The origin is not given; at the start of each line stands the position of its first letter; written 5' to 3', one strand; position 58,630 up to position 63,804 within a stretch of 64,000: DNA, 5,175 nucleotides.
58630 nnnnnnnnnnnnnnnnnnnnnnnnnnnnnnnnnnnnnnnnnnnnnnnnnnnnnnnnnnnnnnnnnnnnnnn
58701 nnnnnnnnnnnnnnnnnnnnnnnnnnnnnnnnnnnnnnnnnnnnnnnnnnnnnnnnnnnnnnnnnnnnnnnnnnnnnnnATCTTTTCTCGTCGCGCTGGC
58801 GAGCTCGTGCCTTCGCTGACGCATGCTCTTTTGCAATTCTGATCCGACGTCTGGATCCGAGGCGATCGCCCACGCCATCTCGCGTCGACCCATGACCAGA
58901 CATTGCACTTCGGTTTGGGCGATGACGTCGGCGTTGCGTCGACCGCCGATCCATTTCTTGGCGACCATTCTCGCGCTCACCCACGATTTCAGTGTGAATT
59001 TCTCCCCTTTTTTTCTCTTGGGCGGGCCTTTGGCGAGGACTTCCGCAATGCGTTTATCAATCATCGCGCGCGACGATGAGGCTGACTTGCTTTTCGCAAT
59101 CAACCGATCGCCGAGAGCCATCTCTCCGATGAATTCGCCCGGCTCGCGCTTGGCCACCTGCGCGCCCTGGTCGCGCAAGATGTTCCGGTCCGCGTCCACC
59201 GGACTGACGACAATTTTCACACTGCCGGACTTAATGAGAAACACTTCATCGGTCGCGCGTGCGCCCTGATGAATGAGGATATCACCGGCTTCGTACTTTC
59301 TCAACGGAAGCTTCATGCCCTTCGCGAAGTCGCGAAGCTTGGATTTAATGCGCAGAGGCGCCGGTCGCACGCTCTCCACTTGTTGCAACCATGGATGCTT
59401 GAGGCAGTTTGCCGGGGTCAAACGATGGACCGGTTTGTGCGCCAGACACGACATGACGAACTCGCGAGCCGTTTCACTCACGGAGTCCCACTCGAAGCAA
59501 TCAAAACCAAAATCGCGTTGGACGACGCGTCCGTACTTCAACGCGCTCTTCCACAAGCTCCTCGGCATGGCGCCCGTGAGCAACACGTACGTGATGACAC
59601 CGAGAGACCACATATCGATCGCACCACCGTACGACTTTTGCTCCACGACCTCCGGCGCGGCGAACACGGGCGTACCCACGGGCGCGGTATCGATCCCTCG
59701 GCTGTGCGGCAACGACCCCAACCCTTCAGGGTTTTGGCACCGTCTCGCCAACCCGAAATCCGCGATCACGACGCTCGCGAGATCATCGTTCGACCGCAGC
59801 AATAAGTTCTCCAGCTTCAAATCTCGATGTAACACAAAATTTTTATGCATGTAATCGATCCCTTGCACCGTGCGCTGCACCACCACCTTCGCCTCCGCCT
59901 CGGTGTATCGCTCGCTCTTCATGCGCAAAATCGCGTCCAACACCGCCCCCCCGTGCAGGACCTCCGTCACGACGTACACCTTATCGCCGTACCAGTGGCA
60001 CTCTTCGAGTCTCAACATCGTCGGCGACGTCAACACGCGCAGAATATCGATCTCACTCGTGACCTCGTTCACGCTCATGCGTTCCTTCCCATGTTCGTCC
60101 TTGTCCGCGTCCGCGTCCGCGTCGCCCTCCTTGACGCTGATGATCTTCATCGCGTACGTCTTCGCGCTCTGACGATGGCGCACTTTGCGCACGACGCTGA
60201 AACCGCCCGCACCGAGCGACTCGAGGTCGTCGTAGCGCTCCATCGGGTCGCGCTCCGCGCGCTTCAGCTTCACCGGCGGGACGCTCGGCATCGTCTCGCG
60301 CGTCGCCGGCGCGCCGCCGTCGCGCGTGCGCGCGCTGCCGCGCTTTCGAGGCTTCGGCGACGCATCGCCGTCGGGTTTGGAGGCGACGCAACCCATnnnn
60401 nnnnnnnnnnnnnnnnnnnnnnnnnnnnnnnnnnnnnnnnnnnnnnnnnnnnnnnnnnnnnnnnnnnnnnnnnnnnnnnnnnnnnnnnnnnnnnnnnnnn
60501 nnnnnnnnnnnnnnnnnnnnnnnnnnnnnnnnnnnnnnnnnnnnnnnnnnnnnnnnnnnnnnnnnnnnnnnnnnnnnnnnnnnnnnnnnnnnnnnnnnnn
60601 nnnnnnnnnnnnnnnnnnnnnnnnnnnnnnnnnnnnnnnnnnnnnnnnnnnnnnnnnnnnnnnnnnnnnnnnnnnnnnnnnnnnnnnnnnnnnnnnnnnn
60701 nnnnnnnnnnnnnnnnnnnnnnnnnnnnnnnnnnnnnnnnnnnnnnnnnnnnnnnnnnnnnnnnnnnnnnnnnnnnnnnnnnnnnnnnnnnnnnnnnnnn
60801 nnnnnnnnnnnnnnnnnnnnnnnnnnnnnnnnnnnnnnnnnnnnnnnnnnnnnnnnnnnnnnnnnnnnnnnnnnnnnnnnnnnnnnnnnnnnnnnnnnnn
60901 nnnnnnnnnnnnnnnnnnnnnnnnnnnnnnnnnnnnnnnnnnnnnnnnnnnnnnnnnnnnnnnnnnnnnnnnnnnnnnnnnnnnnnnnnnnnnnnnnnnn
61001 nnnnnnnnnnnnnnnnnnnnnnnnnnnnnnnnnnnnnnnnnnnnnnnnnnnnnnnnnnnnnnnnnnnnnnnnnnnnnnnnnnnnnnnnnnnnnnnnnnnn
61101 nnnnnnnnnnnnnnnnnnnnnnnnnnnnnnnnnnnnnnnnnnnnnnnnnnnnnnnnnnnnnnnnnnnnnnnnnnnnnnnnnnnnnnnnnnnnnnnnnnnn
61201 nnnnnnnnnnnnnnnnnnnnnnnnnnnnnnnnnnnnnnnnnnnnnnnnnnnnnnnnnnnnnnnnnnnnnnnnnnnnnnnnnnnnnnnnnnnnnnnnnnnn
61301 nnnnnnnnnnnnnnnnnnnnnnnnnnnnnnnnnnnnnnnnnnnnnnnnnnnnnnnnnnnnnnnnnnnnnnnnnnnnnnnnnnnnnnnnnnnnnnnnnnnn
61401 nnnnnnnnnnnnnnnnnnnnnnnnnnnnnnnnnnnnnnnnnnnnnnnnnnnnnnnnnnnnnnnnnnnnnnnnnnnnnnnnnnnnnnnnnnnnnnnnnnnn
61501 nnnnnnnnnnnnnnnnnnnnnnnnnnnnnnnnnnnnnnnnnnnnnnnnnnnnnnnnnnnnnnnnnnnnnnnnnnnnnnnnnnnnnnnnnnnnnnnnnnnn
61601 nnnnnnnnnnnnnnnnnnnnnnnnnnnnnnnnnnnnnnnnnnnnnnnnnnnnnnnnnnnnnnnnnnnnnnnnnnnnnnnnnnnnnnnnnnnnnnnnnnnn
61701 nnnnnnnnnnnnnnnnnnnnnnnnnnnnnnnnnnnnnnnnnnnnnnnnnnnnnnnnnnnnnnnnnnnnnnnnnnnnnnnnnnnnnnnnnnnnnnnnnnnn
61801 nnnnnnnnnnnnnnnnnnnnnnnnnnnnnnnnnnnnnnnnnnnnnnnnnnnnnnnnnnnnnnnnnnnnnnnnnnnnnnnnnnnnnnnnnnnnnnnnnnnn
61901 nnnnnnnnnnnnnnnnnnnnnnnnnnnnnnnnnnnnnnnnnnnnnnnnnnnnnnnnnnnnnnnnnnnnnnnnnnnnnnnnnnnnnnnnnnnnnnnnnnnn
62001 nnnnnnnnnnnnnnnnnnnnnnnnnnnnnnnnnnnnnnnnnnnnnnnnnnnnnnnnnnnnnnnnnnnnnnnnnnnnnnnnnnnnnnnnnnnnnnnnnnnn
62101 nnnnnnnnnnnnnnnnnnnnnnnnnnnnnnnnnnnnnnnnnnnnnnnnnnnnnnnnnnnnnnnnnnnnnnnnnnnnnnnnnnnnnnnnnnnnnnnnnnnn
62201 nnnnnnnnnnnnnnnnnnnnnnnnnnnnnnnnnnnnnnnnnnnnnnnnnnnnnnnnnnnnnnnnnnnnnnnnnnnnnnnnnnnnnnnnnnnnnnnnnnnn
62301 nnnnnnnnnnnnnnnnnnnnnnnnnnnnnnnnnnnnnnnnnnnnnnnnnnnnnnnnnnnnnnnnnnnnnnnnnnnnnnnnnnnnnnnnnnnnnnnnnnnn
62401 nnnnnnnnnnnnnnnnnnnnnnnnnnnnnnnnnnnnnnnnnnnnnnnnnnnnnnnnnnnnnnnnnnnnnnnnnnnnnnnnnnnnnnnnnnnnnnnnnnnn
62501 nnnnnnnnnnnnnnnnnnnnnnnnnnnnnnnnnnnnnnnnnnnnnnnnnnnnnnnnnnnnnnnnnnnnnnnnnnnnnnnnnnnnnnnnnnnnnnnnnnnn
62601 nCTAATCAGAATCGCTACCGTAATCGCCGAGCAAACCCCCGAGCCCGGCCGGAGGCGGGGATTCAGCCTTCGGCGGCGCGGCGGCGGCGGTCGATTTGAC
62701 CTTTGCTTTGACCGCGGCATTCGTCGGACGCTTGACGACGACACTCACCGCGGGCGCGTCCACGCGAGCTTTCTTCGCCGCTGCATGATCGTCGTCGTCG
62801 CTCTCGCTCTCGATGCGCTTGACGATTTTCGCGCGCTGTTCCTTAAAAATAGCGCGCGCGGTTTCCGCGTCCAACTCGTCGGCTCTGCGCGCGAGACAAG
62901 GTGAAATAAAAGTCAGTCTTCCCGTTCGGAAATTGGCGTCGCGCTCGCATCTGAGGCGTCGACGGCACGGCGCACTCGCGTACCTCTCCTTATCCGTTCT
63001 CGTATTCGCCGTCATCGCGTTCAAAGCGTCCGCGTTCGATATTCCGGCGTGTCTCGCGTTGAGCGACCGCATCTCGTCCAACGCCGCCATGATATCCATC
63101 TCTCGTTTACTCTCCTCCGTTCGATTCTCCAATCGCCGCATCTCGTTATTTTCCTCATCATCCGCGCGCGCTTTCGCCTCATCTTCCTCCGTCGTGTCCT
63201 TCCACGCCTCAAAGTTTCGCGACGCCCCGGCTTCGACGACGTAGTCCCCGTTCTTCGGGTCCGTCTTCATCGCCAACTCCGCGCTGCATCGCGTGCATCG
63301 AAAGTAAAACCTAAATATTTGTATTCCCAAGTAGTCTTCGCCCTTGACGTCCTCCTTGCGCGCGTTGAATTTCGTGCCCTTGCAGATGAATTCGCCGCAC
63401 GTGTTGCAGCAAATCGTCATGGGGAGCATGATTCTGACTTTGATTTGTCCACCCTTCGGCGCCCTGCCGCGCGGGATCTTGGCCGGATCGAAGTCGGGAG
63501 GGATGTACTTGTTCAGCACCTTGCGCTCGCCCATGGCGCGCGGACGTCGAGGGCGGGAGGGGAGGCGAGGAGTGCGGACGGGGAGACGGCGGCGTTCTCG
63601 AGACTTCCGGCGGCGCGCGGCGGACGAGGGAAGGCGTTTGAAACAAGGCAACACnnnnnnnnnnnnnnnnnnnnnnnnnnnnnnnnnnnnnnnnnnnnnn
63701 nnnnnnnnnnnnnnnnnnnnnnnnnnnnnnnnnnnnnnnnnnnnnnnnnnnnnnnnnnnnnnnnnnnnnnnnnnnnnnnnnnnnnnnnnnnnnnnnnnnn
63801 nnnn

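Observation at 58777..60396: Protein kinase with the cyclic-nucleotide-binding domain C-terminal to the catalytic domain, plus N-terminal MGC acylation site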

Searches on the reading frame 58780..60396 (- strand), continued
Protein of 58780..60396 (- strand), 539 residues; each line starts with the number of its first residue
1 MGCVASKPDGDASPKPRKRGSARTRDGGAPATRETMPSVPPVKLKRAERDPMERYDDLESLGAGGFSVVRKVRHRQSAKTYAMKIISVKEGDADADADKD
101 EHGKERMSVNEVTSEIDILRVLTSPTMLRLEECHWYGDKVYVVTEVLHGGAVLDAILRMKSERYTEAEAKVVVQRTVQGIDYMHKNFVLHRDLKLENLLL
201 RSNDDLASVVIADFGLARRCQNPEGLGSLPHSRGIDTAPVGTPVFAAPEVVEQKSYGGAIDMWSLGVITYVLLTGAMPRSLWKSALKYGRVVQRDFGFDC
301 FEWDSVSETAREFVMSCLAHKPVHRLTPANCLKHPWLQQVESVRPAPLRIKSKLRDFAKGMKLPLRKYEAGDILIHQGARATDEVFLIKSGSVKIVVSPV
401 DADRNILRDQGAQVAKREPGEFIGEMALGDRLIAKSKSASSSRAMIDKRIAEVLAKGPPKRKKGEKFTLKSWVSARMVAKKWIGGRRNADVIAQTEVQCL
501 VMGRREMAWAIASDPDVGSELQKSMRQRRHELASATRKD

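Call 12: list_cluster_members(proteins=[window:58780-60396:-, P0006, P0013, P0012, P0058, P0064, P0109])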
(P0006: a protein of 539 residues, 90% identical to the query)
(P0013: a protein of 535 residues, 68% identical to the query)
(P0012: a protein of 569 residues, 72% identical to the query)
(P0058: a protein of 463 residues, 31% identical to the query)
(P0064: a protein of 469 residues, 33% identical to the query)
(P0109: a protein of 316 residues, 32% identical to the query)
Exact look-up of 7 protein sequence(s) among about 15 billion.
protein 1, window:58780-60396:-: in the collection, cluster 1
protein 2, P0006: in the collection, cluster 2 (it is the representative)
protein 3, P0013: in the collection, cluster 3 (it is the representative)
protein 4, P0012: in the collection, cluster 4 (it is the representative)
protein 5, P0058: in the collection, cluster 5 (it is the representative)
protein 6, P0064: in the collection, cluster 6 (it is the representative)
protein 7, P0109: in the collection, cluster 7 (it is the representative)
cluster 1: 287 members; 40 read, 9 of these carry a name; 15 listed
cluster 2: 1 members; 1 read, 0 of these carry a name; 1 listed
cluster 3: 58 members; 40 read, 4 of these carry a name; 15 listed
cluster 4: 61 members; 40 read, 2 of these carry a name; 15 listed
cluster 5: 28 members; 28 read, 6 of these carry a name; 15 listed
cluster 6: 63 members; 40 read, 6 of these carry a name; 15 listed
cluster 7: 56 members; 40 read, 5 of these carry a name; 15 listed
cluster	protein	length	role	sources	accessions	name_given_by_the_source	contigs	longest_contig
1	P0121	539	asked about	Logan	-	-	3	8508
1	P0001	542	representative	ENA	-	-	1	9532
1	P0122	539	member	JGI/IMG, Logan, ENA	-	serine/threonine protein kinase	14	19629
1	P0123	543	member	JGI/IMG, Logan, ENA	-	calcium/calmodulin-dependent protein kinase I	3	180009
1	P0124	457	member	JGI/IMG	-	serine/threonine protein kinase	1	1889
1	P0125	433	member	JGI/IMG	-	serine/threonine protein kinase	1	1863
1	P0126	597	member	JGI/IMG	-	serine/threonine protein kinase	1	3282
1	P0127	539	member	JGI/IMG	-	serine/threonine protein kinase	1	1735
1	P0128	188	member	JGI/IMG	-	serine/threonine protein kinase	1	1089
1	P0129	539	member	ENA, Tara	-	strand:+ start:6217 stop:7836 length:1620 start_codon:yes stop_codon:yes ...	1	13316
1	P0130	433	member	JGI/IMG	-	serine/threonine protein kinase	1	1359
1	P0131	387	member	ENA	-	-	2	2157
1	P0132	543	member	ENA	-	-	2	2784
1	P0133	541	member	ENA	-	-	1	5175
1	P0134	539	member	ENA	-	-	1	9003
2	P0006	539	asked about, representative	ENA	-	-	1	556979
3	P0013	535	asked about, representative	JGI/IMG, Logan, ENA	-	-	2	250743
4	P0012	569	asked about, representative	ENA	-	-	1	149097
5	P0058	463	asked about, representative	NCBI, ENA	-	-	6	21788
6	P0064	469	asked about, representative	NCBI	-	-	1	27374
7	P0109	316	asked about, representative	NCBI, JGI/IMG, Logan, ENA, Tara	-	strand:+ start:592 stop:1542 length:951 start_codon:yes stop_codon:yes gene_type:complete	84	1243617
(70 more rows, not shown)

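Call 18: search_solved_structures(query=window:58780-60396:-, max_evalue=0.001)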
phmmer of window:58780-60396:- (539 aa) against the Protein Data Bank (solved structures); distinct sequences matched with E-value up to 0.001: 2316 (the best 60 are shown).
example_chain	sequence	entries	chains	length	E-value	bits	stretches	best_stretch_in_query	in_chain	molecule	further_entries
2jam_A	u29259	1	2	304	2.5e-40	142.3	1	58-338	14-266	CALCIUM/CALMODULIN-DEPENDENT PROTEIN KINASE TYPE 1G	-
2jc6_A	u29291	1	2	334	6.7e-40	140.8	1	46-338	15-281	CALCIUM/CALMODULIN-DEPENDENT PROTEIN KINASE TYPE 1D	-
6qp5_A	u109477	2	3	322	7e-40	140.8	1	48-338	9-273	Calcium/calmodulin-dependent protein kinase type 1D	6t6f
6t28_AAA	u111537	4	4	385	1.1e-39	140.2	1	46-338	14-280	Calcium/calmodulin-dependent protein kinase type 1D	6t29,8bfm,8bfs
1a06_A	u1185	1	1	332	1.4e-39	139.8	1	44-338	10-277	CALCIUM/CALMODULIN-DEPENDENT PROTEIN KINASE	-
4fg7_A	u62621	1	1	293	1.7e-39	139.5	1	45-338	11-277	Calcium/calmodulin-dependent protein kinase type 1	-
4fg8_A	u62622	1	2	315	1.7e-39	139.5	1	45-338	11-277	Calcium/calmodulin-dependent protein kinase type 1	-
4fg9_A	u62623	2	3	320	1.8e-39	139.4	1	45-338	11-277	Calcium/calmodulin-dependent protein kinase type 1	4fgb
2vn9_A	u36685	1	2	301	1.6e-38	136.3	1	53-344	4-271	CALCIUM/CALMODULIN-DEPENDENT PROTEIN KINASE TYPE II DELTA CHAIN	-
5vlo_A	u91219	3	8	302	1.7e-38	136.2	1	53-344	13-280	Calcium/calmodulin-dependent protein kinase type II subunit delta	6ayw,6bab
9blh_A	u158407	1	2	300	1.8e-38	136.1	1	54-344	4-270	Calcium/calmodulin-dependent protein kinase type II subunit delta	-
2wel_A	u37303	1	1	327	1.9e-38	136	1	53-344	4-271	CALCIUM/CALMODULIN-DEPENDENT PROTEIN KINASE TYPE II DELTA CHAIN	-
3igo_A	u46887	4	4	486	3.4e-38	135.2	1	53-347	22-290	Calmodulin-domain protein kinase 1 | Calmodulin-domain protein kinase 1, putative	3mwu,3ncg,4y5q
9d8s_A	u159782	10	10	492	3.7e-38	135.1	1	53-347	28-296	Calmodulin-domain protein kinase 1 | Non-specific serine/threonine protein kinase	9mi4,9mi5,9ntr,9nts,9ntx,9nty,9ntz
8uso_A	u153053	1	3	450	4.8e-38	134.7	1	53-344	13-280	calcium/calmodulin-dependent protein kinase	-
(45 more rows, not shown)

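Call 23: find_encoding_contigs(protein=P0006, flank=6000, max_places=2)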
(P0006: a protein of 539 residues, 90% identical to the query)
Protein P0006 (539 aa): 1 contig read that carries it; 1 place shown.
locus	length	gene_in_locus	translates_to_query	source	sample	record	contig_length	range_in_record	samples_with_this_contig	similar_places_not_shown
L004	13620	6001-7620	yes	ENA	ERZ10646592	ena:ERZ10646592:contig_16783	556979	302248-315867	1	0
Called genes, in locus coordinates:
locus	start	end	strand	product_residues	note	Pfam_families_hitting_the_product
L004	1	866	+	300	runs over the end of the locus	PF09011:HMG_box_2 (weak), PF27637:MNM1_beta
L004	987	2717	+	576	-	PF00083:Sugar_tr, PF07690:MFS_1, PF00083:Sugar_tr (weak)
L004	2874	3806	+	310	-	PF04502:Saf4_Yju2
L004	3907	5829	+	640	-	PF00005:ABC_tran, PF19055:ABC2_membrane_7, PF01061:ABC2_membrane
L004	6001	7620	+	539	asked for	PF00069:Pkinase, PF07714:PK_Tyr_Ser-Thr, PF00027:cNMP_binding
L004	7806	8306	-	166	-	-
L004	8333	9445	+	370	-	-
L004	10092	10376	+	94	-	PF14237:GYF_2 (weak)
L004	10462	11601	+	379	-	PF00389:2-Hacid_dh, PF02826:2-Hacid_dh_C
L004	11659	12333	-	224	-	-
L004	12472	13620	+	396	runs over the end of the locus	PF01116:F_bP_aldolase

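Call 24: find_encoding_contigs(protein=P0013, flank=6000, max_places=2)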
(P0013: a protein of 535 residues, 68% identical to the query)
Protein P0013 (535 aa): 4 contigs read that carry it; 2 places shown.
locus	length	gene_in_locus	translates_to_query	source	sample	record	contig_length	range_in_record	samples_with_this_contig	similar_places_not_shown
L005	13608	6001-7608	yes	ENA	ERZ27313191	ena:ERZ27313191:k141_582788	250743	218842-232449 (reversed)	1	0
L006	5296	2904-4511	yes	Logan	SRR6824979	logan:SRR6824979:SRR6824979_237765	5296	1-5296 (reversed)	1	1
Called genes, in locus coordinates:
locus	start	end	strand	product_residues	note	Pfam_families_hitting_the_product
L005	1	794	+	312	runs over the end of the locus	PF09011:HMG_box_2 (faint), PF27637:MNM1_beta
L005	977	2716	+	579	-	PF00083:Sugar_tr, PF07690:MFS_1, PF00083:Sugar_tr, PF07690:MFS_1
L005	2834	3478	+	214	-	PF04502:Saf4_Yju2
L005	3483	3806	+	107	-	-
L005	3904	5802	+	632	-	PF00005:ABC_tran, PF13304:AAA_21 (faint), PF19055:ABC2_membrane_7, PF01061:ABC2_membrane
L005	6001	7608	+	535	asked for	PF00069:Pkinase, PF07714:PK_Tyr_Ser-Thr, PF00027:cNMP_binding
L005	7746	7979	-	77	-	-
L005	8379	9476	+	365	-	-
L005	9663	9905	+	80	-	-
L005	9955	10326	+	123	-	PF14237:GYF_2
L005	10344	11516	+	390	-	PF00389:2-Hacid_dh, PF02826:2-Hacid_dh_C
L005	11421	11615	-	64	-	-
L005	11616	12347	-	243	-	-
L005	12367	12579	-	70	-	-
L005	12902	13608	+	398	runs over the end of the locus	PF01116:F_bP_aldolase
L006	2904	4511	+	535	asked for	PF00069:Pkinase, PF07714:PK_Tyr_Ser-Thr, PF00027:cNMP_binding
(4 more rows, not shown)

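Call 29: predict_structure(alignment_id=A2)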
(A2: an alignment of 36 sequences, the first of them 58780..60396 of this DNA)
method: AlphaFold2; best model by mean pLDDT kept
length: 539 residues; sequences in the alignment: 36
mean_pLDDT: 70.9   pTM: 0.56
mean pLDDT of the five models: 70.9, 70.1, 69.9, 68.7, 68.6
residues with pLDDT >= 90: 115; 70-90: 190; 50-70: 135; < 50: 99
segments of 3 or more residues with pLDDT < 50: 1-38, 92-104, 231-235, 344-351, 426-443, 457-461
pLDDT, mean of each block of 10 residues (from residue 1): 25 28 26 39 79 93 80 95 87 47 61 85 91 91 90 73 73 94 90 90 86 85 63 50 74 75 92 74 53 62 81 90 88 87 44 62 85 84 76 84 82 76 54 35 49 50 54 66 69 89 76 69 69 58
secondary structure, 60 per line:
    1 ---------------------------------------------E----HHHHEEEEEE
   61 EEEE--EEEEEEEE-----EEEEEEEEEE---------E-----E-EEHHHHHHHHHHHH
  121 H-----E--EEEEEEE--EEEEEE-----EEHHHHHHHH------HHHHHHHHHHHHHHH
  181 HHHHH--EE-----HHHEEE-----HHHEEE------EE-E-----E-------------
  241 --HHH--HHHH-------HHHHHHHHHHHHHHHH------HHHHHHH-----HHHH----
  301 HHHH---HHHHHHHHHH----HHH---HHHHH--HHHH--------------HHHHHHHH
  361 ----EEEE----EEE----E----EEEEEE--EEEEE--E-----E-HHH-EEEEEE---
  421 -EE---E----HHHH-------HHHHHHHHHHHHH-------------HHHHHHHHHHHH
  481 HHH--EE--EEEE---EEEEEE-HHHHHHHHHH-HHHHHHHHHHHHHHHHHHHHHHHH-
elements in order: H51-54 E55-64 E67-74 E80-89 H109-121 E130-136 E139-144 H152-159 H166-185 E198-200 E209-211 H248-251 H259-274 H281-287 H293-296 H301-304 H308-317 H328-332 H335-338 H353-360 E365-368 E373-375 E385-390 E393-397 E412-417 H432-435 H443-455 H469-483 E490-493 E497-502 H504-513 H515-538

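Call 41: search_protein_families(library=pfam, alignment_id=A4, max_evalue=0.001)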
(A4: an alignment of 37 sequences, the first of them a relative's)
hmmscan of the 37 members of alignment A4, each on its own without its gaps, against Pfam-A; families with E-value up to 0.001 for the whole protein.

A. member 1, P0016 (537 aa): 4 families
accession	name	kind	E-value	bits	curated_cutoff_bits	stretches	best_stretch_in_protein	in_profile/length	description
PF00069.31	Pkinase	-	5.5e-58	196.9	31.7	1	41-324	1-263/263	Protein kinase domain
PF07714.23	PK_Tyr_Ser-Thr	-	5.9e-25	88.5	23.1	1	45-316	5-252/258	Protein tyrosine and serine/threonine kinase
PF00027.35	cNMP_binding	-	5.2e-09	36.4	27.5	1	353-414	2-55/89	Cyclic nucleotide-binding domain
PF06293.20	Kdo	-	0.00019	21.4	21.3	1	125-205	90-170/207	Lipopolysaccharide kinase (Kdo/WaaP) family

B. families by the number of members that match (of 37 scanned): 29 families (the first 25 are shown)
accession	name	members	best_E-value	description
PF00027.35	cNMP_binding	37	1.5e-172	Cyclic nucleotide-binding domain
PF00069.31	Pkinase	25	6.8e-75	Protein kinase domain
PF07714.23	PK_Tyr_Ser-Thr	23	4.8e-38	Protein tyrosine and serine/threonine kinase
PF06293.20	Kdo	8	2.2e-06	Lipopolysaccharide kinase (Kdo/WaaP) family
PF17667.7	Pkinase_fungal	5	3.3e-08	Fungal protein kinase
PF13499.12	EF-hand_7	3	4.8e-50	EF-hand domain pair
PF00036.39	EF-hand_1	3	9.4e-48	EF hand domain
PF13405.12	EF-hand_6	3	2.2e-44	EF-hand domain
PF13202.12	EF-hand_5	3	4.6e-34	EF hand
PF13833.12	EF-hand_8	2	6.7e-24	EF-hand domain pair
PF14559.12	TPR_19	2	7.8e-08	Tetratricopeptide repeat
PF14531.12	Kinase-like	2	2.3e-06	Kinase-like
PF21128.4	MCM4_WHD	1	2.7e-09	MCM4, winged helix domain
PF07883.17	Cupin_2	1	3.6e-09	Cupin domain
PF25578.1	EF-hand_STIM1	1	5.8e-09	Stromal interaction molecule 1-like, EF-hand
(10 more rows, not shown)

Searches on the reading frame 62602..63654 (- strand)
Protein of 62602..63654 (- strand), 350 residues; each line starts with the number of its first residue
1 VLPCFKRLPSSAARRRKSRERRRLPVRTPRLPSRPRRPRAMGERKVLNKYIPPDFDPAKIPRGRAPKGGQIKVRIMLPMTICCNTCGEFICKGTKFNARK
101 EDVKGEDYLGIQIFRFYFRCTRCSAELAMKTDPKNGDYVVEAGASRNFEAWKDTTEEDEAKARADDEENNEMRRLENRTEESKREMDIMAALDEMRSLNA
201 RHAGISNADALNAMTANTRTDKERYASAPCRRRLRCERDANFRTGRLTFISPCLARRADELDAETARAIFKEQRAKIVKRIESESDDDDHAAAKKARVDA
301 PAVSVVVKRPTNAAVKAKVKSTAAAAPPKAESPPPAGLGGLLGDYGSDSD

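Call 44: search_protein_families(library=pfam, proteins=[window:62602-63654:-], max_evalue=0.0001)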
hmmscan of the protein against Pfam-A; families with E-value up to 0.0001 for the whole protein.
window:62602-63654:- (350 aa): 1 family
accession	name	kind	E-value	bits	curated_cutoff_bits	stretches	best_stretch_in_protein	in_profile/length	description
PF04502.18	Saf4_Yju2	-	8.8e-79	266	27.8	1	49-311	1-220/332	Saf4/Yju2 protein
